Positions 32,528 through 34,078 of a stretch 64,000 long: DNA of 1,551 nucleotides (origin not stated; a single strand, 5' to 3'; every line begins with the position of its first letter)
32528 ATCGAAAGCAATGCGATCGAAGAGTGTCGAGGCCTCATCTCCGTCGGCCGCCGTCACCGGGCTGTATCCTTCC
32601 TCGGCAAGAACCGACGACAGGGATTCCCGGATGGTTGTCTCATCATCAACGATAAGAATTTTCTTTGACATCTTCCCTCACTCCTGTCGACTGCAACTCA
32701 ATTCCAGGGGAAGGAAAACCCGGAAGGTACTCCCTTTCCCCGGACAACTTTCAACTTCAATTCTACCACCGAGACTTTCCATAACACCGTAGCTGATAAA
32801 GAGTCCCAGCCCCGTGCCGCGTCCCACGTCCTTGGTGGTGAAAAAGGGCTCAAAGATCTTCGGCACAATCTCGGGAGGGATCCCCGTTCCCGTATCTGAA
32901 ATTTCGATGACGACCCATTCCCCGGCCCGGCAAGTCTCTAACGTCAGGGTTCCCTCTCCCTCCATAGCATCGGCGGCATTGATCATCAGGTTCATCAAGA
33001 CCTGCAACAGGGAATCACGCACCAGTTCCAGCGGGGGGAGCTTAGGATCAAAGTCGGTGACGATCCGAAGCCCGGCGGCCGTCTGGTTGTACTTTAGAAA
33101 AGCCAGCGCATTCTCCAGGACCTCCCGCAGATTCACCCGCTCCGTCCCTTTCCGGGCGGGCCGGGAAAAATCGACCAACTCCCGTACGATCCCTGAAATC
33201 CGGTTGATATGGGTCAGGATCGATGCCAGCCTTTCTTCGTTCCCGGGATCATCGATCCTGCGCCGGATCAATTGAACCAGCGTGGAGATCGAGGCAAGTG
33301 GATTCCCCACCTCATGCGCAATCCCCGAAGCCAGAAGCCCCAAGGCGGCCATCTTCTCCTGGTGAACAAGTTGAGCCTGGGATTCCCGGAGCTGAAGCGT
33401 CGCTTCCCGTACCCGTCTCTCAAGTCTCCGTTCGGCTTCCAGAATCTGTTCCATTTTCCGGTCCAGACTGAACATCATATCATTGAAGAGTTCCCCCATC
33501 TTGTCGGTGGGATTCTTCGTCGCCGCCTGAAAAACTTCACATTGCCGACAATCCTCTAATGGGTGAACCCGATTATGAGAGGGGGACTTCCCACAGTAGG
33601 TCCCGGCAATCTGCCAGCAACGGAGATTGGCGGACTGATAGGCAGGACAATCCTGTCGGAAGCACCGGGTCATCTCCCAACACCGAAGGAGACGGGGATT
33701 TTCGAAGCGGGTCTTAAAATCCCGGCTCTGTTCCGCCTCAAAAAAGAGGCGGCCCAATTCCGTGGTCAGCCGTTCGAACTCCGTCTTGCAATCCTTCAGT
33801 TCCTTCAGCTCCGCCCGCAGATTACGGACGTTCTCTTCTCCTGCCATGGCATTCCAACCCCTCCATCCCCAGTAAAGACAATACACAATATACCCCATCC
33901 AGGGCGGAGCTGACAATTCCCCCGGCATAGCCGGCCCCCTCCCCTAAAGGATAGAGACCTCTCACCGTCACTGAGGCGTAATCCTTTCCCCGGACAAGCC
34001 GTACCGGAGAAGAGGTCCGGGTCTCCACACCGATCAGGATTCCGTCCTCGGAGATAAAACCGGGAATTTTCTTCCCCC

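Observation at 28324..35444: Sigma-54 / two-component-controlled sulfur-relay and SQR operon (FAD-dehydrogenase, Cys-rich HK, NtrC-type RR, then -24/-12 promoter, dsrE, tusA, sqr, DUF1641)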

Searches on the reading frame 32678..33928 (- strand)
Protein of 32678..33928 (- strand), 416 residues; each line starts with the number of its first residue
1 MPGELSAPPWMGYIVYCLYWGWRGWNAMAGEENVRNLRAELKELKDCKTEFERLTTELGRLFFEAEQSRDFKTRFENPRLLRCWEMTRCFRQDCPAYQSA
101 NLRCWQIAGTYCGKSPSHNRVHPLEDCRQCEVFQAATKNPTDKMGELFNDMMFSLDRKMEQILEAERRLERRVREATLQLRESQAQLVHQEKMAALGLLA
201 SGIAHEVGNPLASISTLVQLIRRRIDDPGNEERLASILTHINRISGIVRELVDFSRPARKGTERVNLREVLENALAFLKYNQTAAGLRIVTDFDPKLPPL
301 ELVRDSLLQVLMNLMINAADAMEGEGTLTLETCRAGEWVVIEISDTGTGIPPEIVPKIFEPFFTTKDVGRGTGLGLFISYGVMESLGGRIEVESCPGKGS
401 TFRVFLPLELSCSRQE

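Call 3: search_protein_families(library=pfam, proteins=[window:32678-33928:-], max_evalue=0.01)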
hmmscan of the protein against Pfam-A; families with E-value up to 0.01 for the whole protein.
window:32678-33928:- (416 aa): 4 families
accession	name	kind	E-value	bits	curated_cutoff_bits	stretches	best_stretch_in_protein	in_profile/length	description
PF02518.31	HATPase_c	-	4.6e-28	98.3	26.4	1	304-409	3-110/111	Histidine kinase-, DNA gyrase B-, and HSP90-like ATPase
PF00512.31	HisKA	-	1.3e-11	44.8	26.9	1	196-256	2-62/66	His Kinase A (phospho-acceptor) domain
PF13581.12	HATPase_c_2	-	0.00054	20.4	27.4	1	315-391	44-113/127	Histidine kinase-like ATPase domain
PF07568.18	HisKA_2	-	0.00057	20.4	22.3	1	203-273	2-67/76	Histidine kinase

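Call 5: search_protein_families(library=ncbifam, proteins=[window:32678-33928:-], max_evalue=0.01)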
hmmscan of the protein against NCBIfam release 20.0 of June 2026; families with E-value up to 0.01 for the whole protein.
window:32678-33928:- (416 aa): 85 families (the best 25 are shown)
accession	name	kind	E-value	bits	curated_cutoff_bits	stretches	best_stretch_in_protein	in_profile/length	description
NF008468.0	PRK11360.1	equivalog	6.3e-69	232.9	646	1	180-410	380-610/616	two-component system sensor histidine kinase AtoS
NF038348.1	T2SS_HK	subfamily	4.5e-53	180.5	450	2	242-408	409-573/574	histidine kinase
NF007688.0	PRK10364.1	equivalog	1.9e-52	178.5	479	1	171-410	218-453/460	two-component system sensor histidine kinase ZraS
NF046026.1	HisKinCckACaul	equivalog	5.5e-46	157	1000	1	183-411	289-535/678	cell cycle histidine kinase CckA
NF046020.1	HisKinCckABruc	equivalog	7.1e-46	156.5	1000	1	181-410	465-709/868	cell cycle histidine kinase CckA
NF052574.1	HisKinEspCMyxo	equivalog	1.8e-45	155.4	1200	1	181-407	402-636/785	serine histidine kinase EspC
NF052573.1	HisKinEspAMyxo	equivalog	3.2e-43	147.8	1400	1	178-406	366-609/755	serine histidine kinase EspA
NF010411.0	PRK13837.1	equivalog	2.4e-42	144.9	647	1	177-411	431-678/828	two-component system VirA-like sensor kinase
NF047466.1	hybrid_RR_LvrB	exception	2.8e-37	128.8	500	1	162-407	112-375/377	hybrid histidine kinase/response regulator LvrB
NF010076.0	PRK13557.1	subfamily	1.4e-36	126.1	631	1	181-409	148-395/540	histidine kinase famiy protein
NF047497.1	HK_LIC_12097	equivalog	1.1e-33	116.4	500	1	172-408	127-366/367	LIC_12097 family sensor histidine kinase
NF008293.1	PRK11073.1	equivalog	5.6e-33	114.6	240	1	173-408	108-347/349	nitrogen regulation protein NR(II)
NF041777.1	sens_FixL_Rhizob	equivalog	7.8e-33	113.8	850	1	177-408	243-481/485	sensor protein FixL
NF053867.1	SprKinKinDBac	equivalog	8.9e-33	113.5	775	1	190-409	280-498/500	sporulation kinase KinD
NF047794.1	HisKinPtgB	equivalog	2.4e-31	108.7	1000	1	155-394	398-641/656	two-component system sensor histidine kinase PgtB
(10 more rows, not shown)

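Call 21: find_homologous_proteins(query=window:32678-33850:-)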
Query window:32678-33850:- (390 aa): 7998 proteins with E <= 0.001 among 8000 candidates; the best 120 are listed.
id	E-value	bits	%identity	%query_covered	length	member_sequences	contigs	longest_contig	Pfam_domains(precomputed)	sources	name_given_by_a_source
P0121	6.0e-259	876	100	100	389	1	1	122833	PF02518.32,PF00512.32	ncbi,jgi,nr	ncbi:MAG: hypothetical protein GXP58_10480 [Deltaproteobacteria bacterium]|nr:hypothetical protein [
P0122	4.3e-194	663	76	98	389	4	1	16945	PF02518.32,PF00512.32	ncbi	-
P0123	2.4e-182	624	58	96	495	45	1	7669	PF02518.32,PF00512.32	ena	-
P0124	2.3e-181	621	57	94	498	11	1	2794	PF02518.32,PF00512.32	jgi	jgi:signal transduction histidine kinase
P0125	7.6e-162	557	76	83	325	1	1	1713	PF02518.32,PF00512.32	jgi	jgi:signal transduction histidine kinase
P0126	1.3e-148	513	63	93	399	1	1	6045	PF02518.32,PF00512.32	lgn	-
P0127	1.9e-147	510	63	92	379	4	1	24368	PF02518.32,PF00512.32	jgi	jgi:signal transduction histidine kinase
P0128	2.5e-143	496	60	95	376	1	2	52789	PF02518.32,PF00512.32,PF14501.13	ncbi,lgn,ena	ncbi:MAG: ATP-binding protein [bacterium]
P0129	9.1e-143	494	59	95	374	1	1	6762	PF02518.32,PF00512.32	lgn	-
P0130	6.1e-121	422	60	81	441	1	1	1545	PF00015.27,PF02518.32,PF00512.32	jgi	jgi:two-component sensor histidine kinase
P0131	9.4e-77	277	50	69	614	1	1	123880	PF00672.31,PF02518.32,PF00512.32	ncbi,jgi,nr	ncbi:MAG: HAMP domain-containing protein [Calditrichaeota bacterium]|nr:HAMP domain-containing prote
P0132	6.0e-76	274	49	71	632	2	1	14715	PF00672.31,PF02743.25,PF02518.32,PF00512.32,PF14501.13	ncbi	ncbi:MAG: ATP-binding protein [Calditrichia bacterium]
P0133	2.3e-75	272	48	70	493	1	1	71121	PF00672.31,PF02518.32,PF00512.32,PF17203.11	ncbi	-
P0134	5.9e-75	271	50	68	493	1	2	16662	PF00672.31,PF02518.32,PF00512.32,PF17203.11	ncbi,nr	ncbi:MAG: HAMP domain-containing protein [Calditrichaeota bacterium]|nr:MAG: HAMP domain-containing 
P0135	4.1e-74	268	55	62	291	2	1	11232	PF02518.32,PF00512.32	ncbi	-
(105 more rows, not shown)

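Call 22: find_encoding_contigs(protein=P0122, flank=9000, max_places=3)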
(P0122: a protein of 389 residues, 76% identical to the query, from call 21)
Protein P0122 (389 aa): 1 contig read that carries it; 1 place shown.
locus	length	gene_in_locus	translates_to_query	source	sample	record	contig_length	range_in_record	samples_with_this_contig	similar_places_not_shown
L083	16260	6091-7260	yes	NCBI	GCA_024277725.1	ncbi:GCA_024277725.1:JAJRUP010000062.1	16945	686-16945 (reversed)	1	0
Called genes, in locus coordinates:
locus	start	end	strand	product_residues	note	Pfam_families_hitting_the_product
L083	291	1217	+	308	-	PF00140:Sigma70_r1_2, PF04542:Sigma70_r2, PF04539:Sigma70_r3, PF04545:Sigma70_r4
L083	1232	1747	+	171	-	PF00156:Pribosyltran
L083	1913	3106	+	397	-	PF00438:S-AdoMet_synt_N, PF02772:S-AdoMet_synt_M, PF02773:S-AdoMet_synt_C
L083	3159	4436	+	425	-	PF05221:AdoHcyase, PF00670:AdoHcyase_NAD, PF02826:2-Hacid_dh_C, PF07991:KARI_N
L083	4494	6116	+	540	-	PF28550:DUF8436, PF00890:FAD_binding_2 (faint), PF01266:DAO (faint), PF03486:HI0933_like (faint), PF07992:Pyr_redox_2 (faint), PF21688:FAD-depend_C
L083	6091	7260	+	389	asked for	PF00512:HisKA, PF02518:HATPase_c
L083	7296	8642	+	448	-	PF00072:Response_reg, PF00158:Sigma54_activat, PF14532:Sigma54_activ_2, PF07728:AAA_5 (weak), PF25601:AAA_lid_14, PF02954:HTH_8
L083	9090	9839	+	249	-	-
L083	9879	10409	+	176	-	PF04143:Sulf_transp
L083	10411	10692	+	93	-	PF04143:Sulf_transp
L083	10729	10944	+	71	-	-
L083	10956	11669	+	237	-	PF02613:Nitrate_red_del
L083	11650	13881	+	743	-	PF04879:Molybdop_Fe4S4, PF00384:Molybdopterin, PF01568:Molydop_binding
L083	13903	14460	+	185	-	PF12838:Fer4_7 (weak), PF13187:Fer4_9 (weak), PF13247:Fer4_11, PF25160:LdpA_Fe-S-bd (weak), PF12797:Fer4_2 (weak), PF00037:Fer4, PF12837:Fer4_6, PF13237:Fer4_10 (weak), +1 more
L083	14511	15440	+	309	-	PF03916:NrfD, PF14589:NrfD_2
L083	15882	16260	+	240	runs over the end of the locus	PF00033:Cytochrome_B, PF13631:Cytochrom_B_N_2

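Call 23: find_encoding_contigs(protein=P0127, flank=9000, max_places=3)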
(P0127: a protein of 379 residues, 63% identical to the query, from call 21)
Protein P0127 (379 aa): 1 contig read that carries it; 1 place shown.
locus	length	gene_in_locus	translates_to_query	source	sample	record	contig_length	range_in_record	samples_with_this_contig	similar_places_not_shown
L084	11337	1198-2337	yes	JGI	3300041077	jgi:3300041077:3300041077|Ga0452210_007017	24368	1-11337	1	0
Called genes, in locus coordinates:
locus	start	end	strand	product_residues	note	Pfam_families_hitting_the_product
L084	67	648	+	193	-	-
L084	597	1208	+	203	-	PF21688:FAD-depend_C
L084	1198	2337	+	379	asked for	PF00512:HisKA, PF02518:HATPase_c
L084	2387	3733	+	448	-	PF00072:Response_reg, PF00158:Sigma54_activat, PF13191:AAA_16 (weak), PF14532:Sigma54_activ_2, PF25601:AAA_lid_14, PF02954:HTH_8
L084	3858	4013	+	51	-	-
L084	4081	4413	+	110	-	-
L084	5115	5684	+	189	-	PF00033:Cytochrome_B, PF13631:Cytochrom_B_N_2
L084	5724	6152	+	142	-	PF00032:Cytochrom_B_C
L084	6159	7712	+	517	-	-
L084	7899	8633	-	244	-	PF00881:Nitroreductase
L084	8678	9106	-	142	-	PF00578:AhpC-TSA, PF08534:Redoxin (weak)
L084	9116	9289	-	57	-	PF00578:AhpC-TSA (weak)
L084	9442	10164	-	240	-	PF18306:LDcluster4, PF03641:Lysine_decarbox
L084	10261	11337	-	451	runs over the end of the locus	PF00291:PALP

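Call 24: find_encoding_contigs(protein=P0128, flank=9000, max_places=3)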
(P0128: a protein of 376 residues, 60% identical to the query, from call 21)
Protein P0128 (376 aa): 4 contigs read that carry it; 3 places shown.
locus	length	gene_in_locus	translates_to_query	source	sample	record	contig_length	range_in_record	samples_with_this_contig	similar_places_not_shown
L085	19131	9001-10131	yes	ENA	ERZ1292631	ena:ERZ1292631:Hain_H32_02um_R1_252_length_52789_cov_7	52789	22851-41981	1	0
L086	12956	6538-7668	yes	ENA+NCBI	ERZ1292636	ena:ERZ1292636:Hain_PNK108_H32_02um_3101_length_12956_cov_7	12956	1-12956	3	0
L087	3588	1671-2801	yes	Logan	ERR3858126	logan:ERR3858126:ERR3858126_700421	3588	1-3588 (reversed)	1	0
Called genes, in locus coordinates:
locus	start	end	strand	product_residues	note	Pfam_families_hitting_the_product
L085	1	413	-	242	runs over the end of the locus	PF07719:TPR_2 (faint), PF13181:TPR_8 (faint), PF13174:TPR_6 (faint), PF13432:TPR_16 (faint), PF00515:TPR_1 (faint), PF13431:TPR_17 (faint), PF14559:TPR_19 (weak), PF13428:TPR_14 (weak)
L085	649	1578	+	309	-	PF01975:SurE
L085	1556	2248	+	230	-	PF01135:PCMT, PF00398:RrnaAD (weak)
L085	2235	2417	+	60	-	-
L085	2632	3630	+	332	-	PF00140:Sigma70_r1_2, PF04542:Sigma70_r2, PF04539:Sigma70_r3, PF04545:Sigma70_r4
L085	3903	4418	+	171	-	PF00156:Pribosyltran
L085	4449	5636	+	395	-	PF00438:S-AdoMet_synt_N, PF02772:S-AdoMet_synt_M, PF02773:S-AdoMet_synt_C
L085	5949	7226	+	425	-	PF05221:AdoHcyase, PF00670:AdoHcyase_NAD, PF02826:2-Hacid_dh_C (weak), PF07991:KARI_N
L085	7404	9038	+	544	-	PF28550:DUF8436, PF00890:FAD_binding_2 (faint), PF03486:HI0933_like (faint), PF01266:DAO (weak), PF21688:FAD-depend_C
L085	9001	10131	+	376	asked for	PF00512:HisKA, PF14501:HATPase_c_5 (faint), PF02518:HATPase_c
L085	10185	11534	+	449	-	PF00072:Response_reg, PF00158:Sigma54_activat, PF13191:AAA_16 (weak), PF14532:Sigma54_activ_2, PF07728:AAA_5 (weak), PF25601:AAA_lid_14, PF02954:HTH_8 (weak)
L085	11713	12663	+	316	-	PF05569:Peptidase_M56, PF01435:Peptidase_M48 (weak)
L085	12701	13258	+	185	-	-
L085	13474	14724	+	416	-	PF05810:NinF (faint), PF00291:PALP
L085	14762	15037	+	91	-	PF02597:ThiS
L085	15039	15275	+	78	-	PF09383:NIL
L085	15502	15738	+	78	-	PF09383:NIL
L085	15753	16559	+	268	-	PF00899:ThiF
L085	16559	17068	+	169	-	PF01398:JAB, PF14464:Prok-JAB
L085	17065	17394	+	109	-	PF02635:DsrE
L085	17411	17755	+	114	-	PF02635:DsrE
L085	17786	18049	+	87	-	-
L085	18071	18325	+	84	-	PF01206:TusA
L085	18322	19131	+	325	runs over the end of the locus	PF00291:PALP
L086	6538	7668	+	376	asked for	PF00512:HisKA, PF14501:HATPase_c_5 (faint), PF02518:HATPase_c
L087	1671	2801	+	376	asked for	PF00512:HisKA, PF14501:HATPase_c_5 (faint), PF02518:HATPase_c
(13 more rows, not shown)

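Call 27: find_encoding_contigs(protein=P0123, flank=9000, max_places=3)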
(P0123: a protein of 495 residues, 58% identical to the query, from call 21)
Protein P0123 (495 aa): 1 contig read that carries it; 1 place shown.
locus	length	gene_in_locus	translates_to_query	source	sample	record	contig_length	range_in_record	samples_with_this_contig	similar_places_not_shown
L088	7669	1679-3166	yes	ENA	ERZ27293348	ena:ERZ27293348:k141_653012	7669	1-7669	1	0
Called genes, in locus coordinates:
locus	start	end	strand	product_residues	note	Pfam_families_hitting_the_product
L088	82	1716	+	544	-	PF28550:DUF8436, PF00890:FAD_binding_2 (faint), PF01266:DAO (faint), PF03486:HI0933_like (faint), PF21688:FAD-depend_C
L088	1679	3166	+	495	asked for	PF00512:HisKA, PF02518:HATPase_c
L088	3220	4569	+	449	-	PF00072:Response_reg, PF00158:Sigma54_activat, PF13191:AAA_16 (weak), PF14532:Sigma54_activ_2, PF07728:AAA_5 (weak), PF25601:AAA_lid_14, PF02954:HTH_8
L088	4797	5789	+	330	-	PF05569:Peptidase_M56, PF01435:Peptidase_M48 (weak)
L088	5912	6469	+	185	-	-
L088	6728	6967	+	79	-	-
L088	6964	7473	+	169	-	PF01850:PIN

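Call 28: find_encoding_contigs(protein=P0129, flank=9000, max_places=3)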
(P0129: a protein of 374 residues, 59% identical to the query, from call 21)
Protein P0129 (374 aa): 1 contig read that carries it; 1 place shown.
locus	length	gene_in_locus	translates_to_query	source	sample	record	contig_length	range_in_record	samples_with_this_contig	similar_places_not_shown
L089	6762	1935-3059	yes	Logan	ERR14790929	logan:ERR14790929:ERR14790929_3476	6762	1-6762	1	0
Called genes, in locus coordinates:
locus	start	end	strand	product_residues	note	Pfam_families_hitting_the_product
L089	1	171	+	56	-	?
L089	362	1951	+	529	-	PF28550:DUF8436 (weak), PF00890:FAD_binding_2 (faint), PF03486:HI0933_like (faint), PF01266:DAO (weak), PF21688:FAD-depend_C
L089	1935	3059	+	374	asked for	PF00512:HisKA, PF02518:HATPase_c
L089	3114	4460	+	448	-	PF00072:Response_reg, PF00158:Sigma54_activat, PF14532:Sigma54_activ_2, PF07728:AAA_5, PF25601:AAA_lid_14, PF02954:HTH_8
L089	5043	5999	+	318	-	PF14522:Cytochrome_C7 (faint), PF14537:Cytochrom_c3_2 (faint), PF22113:Mtrc-MtrF_II-IV_dom (faint), PF09699:Paired_CXXCH_1 (faint), PF22678:Cytochrom_c_NrfB-like (faint)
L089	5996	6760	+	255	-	?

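Call 29: find_encoding_contigs(protein=P0126, flank=9000, max_places=3)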
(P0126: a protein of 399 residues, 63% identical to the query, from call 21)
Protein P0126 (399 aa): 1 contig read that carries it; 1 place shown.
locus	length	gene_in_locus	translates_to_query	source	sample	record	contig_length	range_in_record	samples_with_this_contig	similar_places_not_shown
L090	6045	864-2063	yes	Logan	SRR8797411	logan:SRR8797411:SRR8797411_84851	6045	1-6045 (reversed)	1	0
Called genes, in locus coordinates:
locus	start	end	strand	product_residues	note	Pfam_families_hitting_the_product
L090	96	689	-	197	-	PF13453:Zn_ribbon_TFIIB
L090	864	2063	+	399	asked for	PF00512:HisKA, PF02518:HATPase_c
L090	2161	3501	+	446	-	PF00072:Response_reg, PF00158:Sigma54_activat, PF13191:AAA_16 (weak), PF14532:Sigma54_activ_2, PF07728:AAA_5 (faint), PF25601:AAA_lid_14, PF02954:HTH_8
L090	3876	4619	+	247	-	-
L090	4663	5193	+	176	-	PF04143:Sulf_transp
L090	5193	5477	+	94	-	PF04143:Sulf_transp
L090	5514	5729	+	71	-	-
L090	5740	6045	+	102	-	?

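Call 40: find_related_loci(query=A4, collection=metagenome_contigs, flank=9000)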
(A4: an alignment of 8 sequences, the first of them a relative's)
Query A4 (389 aa) in metagenome_contigs; peptide patterns used: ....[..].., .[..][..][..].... (x = any residue, [..] = any of these).
600 stretches matched a pattern (row limit reached: there are more); 433 encode a relative of the query (tblastn E <= 1e-3); the best 80 are kept; 80 distinct loci.
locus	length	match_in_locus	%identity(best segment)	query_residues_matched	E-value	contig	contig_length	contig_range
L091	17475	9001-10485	57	8-384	1e-146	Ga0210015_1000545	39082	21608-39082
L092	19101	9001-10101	34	40-381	7e-71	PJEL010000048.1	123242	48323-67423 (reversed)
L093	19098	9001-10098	32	15-380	2e-64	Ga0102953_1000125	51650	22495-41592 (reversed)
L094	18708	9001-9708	47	154-387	6e-60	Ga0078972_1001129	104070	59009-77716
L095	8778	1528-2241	44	157-384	6e-58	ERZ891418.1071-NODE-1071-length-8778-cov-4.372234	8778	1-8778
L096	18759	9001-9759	43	123-379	2e-53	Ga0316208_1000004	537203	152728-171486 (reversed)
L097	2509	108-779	45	157-380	7e-54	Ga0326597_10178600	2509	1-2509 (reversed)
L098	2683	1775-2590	38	115-380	1e-51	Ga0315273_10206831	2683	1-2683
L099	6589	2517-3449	37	110-386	5e-51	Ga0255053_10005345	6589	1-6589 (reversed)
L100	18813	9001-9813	38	147-382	4e-50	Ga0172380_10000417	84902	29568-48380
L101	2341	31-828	42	149-381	1e-49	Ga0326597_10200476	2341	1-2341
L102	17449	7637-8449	37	147-382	1e-48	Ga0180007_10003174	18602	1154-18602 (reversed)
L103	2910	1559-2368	36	147-382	1e-48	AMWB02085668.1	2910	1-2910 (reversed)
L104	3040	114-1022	34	110-382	2e-48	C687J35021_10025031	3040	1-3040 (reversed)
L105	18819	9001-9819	39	148-382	5e-48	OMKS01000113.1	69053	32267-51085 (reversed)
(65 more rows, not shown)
